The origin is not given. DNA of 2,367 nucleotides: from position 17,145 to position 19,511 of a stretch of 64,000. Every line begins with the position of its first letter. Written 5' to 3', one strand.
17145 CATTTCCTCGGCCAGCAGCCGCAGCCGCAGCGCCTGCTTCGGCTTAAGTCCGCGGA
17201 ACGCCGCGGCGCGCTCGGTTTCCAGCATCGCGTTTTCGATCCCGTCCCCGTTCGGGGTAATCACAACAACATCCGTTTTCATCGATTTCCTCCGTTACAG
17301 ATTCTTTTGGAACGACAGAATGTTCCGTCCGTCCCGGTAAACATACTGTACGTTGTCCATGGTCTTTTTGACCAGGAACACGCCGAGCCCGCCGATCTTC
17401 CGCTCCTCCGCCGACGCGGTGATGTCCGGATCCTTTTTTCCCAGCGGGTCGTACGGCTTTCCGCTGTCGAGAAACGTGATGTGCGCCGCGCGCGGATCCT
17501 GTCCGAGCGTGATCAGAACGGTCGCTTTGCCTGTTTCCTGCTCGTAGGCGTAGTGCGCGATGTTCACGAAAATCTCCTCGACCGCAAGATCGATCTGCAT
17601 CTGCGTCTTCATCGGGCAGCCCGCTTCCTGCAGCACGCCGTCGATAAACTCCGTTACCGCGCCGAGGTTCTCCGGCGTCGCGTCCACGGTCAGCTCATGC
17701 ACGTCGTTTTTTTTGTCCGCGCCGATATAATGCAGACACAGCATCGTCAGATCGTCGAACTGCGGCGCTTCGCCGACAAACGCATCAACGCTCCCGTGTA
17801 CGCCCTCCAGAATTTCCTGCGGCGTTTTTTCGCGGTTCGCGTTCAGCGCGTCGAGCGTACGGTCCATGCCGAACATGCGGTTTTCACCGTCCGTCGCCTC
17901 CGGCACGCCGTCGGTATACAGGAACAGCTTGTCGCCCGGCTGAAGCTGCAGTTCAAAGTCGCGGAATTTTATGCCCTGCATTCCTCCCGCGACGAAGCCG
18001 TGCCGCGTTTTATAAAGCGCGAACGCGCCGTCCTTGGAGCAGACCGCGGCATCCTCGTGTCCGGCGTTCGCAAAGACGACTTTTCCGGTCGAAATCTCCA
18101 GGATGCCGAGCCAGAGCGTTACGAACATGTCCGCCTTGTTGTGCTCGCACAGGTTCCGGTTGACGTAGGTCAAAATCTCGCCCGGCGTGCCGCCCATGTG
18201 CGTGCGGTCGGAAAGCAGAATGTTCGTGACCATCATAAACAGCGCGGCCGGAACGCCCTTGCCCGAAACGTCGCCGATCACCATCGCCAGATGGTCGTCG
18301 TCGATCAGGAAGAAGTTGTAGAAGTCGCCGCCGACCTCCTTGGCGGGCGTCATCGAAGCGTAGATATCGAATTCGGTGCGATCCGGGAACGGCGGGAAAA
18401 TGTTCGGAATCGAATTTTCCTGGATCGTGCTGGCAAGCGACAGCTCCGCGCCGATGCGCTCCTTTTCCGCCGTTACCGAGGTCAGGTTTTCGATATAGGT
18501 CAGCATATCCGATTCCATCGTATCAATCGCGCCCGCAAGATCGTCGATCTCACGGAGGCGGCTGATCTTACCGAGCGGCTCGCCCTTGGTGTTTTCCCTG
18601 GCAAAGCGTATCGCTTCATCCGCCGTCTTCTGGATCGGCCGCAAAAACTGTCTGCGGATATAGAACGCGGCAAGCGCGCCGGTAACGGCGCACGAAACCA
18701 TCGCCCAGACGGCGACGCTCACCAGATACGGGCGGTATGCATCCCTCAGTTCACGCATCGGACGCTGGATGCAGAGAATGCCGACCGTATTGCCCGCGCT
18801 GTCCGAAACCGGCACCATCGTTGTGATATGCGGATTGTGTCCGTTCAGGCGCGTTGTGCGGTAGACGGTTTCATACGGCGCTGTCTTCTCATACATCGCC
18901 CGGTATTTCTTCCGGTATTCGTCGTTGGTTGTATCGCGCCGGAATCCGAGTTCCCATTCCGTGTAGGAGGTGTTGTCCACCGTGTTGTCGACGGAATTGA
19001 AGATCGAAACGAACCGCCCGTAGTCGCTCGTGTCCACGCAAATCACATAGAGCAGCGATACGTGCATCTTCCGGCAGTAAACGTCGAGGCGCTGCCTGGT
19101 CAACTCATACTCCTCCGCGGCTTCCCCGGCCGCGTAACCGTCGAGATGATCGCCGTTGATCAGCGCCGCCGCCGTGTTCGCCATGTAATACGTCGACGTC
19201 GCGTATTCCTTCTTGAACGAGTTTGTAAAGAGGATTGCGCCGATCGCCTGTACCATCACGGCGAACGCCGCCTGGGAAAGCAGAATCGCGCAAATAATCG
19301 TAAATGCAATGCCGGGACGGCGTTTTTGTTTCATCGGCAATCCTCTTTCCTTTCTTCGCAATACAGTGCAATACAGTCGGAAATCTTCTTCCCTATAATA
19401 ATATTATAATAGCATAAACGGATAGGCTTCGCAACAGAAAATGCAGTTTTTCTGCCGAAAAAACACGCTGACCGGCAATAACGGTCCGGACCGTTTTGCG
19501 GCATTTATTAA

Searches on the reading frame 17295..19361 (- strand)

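Call 35: search_protein_families(library=pfam, proteins=[window:17295-19361:-], max_evalue=0.001)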
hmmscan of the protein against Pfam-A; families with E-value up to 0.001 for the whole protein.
window:17295-19361:- (688 aa): 2 families
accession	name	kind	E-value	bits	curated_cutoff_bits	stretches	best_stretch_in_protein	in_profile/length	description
PF07228.17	SpoIIE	-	1.2e-46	159.5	25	1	354-544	1-190/192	Stage II sporulation protein E (SpoIIE)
PF13581.12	HATPase_c_2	-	4e-24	85.5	27.4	1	560-686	2-127/127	Histidine kinase-like ATPase domain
